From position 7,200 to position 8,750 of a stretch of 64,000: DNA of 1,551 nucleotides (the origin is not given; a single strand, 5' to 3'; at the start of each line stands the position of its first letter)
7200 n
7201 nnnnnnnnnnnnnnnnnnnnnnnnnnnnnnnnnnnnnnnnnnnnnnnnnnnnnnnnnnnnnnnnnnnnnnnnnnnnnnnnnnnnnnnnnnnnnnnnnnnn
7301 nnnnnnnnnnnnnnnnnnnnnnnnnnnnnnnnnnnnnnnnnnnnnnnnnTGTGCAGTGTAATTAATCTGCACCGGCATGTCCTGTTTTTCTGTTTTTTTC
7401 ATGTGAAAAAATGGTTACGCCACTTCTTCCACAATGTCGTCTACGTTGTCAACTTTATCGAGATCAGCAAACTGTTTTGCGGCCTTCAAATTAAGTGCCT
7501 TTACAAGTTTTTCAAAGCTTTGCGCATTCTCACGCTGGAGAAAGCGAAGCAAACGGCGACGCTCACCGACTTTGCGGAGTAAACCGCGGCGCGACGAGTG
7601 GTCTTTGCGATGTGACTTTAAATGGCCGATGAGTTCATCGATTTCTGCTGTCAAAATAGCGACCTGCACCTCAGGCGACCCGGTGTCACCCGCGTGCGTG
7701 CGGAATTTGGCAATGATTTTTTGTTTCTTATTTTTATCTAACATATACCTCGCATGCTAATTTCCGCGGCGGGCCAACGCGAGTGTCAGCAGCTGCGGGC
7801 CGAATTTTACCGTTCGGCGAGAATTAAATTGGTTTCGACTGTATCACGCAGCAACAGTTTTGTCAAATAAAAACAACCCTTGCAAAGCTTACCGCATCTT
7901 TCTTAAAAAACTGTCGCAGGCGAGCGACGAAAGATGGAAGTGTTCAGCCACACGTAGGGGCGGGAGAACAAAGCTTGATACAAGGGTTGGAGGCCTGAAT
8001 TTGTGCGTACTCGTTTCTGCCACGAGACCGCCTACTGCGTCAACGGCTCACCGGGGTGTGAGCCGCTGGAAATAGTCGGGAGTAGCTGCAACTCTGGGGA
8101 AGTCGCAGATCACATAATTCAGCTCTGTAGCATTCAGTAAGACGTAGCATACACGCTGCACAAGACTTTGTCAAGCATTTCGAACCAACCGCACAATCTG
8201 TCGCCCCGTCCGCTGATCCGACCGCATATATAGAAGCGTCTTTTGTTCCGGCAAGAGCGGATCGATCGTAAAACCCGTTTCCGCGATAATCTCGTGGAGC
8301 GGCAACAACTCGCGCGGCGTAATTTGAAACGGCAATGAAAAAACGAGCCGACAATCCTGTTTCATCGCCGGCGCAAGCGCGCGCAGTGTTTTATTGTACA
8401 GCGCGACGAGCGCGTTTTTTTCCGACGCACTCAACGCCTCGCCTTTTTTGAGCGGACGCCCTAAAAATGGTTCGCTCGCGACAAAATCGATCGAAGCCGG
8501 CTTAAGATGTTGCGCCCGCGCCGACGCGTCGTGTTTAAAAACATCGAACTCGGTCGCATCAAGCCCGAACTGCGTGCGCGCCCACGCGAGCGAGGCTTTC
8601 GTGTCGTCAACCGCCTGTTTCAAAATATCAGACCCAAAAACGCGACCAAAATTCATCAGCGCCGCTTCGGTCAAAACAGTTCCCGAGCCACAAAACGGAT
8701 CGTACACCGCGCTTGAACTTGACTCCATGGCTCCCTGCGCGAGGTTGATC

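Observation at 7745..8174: Promoter-to-terminator structured sRNA candidate (~270 nt) directly upstream of rpsO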

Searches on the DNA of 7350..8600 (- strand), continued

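Call 98: search_rna_families(sources=[L113, L123, L152, L125, L133], threshold=gathering, show_alignments=1)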
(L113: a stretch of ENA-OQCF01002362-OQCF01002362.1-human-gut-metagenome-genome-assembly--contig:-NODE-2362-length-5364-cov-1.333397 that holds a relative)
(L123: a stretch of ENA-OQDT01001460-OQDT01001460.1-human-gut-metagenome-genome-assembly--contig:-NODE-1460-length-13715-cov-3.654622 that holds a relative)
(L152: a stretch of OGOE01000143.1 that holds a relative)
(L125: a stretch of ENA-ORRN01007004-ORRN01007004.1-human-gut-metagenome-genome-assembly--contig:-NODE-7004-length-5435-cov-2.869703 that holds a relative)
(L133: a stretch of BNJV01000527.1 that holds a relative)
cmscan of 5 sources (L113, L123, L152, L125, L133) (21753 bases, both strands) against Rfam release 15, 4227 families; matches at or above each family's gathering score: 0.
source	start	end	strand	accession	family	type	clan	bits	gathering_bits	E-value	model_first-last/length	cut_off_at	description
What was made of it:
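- Closest known: Firmicutes. Different: Rfam has no model that detects the Firmicutes leaders fetched here (call 98), so membership could not be tested.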
